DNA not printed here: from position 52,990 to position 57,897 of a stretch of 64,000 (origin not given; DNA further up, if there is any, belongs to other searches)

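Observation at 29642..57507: Eleven copies of an unassigned ~180-215-aa module (TCGN / GW-D-GRD / ENGY-GYSEI signature) across five proteins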

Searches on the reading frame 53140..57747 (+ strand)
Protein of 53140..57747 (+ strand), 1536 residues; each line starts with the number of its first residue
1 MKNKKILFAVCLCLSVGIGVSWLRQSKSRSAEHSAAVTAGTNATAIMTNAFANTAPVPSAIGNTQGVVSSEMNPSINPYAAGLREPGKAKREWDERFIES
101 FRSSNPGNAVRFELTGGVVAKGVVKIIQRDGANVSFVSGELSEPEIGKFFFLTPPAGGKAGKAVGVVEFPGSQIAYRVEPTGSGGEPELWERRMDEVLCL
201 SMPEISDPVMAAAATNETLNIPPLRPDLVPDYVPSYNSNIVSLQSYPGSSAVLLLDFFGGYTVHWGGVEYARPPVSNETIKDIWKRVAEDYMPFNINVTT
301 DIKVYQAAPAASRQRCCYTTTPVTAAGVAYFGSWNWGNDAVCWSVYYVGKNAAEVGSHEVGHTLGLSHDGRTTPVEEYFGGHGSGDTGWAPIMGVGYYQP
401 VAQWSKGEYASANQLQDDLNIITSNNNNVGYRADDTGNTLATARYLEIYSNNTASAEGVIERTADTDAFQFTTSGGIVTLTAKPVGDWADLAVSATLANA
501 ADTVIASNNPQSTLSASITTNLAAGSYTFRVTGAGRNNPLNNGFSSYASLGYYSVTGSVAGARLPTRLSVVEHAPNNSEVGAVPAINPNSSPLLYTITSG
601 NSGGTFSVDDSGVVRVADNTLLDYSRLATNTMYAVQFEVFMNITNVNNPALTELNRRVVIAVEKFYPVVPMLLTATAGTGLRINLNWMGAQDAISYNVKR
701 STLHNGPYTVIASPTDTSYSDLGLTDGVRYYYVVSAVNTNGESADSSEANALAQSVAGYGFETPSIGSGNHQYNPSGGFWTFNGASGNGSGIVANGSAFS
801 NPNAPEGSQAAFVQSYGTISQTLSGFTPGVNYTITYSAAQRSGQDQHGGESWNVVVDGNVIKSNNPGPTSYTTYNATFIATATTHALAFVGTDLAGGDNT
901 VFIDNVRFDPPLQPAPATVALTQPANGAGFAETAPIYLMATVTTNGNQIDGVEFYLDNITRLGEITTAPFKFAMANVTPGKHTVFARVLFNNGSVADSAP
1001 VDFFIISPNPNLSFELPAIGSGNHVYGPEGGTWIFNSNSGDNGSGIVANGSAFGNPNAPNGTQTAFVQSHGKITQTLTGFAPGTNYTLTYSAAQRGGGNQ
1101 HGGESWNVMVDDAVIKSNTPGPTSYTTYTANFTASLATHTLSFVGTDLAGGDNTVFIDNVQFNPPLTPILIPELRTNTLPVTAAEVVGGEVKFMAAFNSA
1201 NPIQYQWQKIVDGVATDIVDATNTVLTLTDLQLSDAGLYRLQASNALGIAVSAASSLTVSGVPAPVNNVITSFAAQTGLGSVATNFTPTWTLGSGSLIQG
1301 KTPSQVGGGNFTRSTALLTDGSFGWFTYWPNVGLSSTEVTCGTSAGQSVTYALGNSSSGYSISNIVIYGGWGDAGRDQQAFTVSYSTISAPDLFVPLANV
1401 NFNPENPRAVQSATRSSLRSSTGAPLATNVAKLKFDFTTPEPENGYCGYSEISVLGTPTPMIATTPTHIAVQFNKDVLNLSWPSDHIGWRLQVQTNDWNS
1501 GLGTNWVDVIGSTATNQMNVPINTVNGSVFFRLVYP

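Call 4: search_protein_families(library=pfam, proteins=[window:53140-57747:+], max_evalue=1)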
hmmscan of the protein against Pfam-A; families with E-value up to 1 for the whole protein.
window:53140-57747:+ (1536 aa): 15 families
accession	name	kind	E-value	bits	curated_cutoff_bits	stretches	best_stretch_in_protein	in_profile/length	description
PF04862.18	DUF642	-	3.3e-14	53.4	27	2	804-890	53-137/157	Protein of unknown function (DUF642)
PF17957.7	Big_7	-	3.7e-10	40.7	24.1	1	918-984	2-68/70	Bacterial Ig domain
PF00041.27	fn3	-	1.7e-05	25.4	25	1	670-747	3-79/84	Fibronectin type III domain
PF13582.12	Reprolysin_3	-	0.00039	21.4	22.4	1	324-369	76-123/123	Metallo-peptidase family M12B Reprolysin-like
PF13927.12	Ig_3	-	0.00043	21.2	30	1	1185-1245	13-78/78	Immunoglobulin domain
PF13688.12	Reprolysin_5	-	0.0025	18.5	27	1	323-393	103-184/196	Metallo-peptidase family M12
PF16313.11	DUF4953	-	0.0081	15.8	24.2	1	348-369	9-30/316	Met-zincin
PF22352.2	K319L-like_PKD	-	0.009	16.4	27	0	511-538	47-73/84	K319L-like, PKD domain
PF07679.22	I-set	-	0.013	15.9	23.7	1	1188-1258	15-89/90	Immunoglobulin I-set domain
PF00413.30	Peptidase_M10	-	0.032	14.5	24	1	347-369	103-125/159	Matrixin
PF16841.11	CBM60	-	0.053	14.4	28.2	0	1098-1142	8-52/91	Ca-dependent carbohydrate-binding module xylan-binding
PF00028.23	Cadherin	-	0.063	14.1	28.8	1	569-636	4-70/93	Cadherin domain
PF07107.17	WI12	-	0.1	13.3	27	1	1207-1239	45-76/104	Wound-induced protein WI12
PF07686.23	V-set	-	0.1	13.2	26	1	1219-1243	68-92/109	Immunoglobulin V-set domain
PF14900.11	DUF4493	-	0.16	12.2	27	0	1073-1116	178-217/226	Domain of unknown function (DUF4493)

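Call 9: search_protein_families(library=ncbifam, proteins=[window:53140-57747:+], max_evalue=1)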
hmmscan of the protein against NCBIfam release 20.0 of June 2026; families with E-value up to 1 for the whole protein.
window:53140-57747:+ (1536 aa): 1 family
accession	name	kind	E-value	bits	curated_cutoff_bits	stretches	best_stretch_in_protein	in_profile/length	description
NF033823.0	archmetzin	subfamily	0.27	11.2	145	1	353-368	123-138/170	archaemetzincin family Zn-dependent metalloprotease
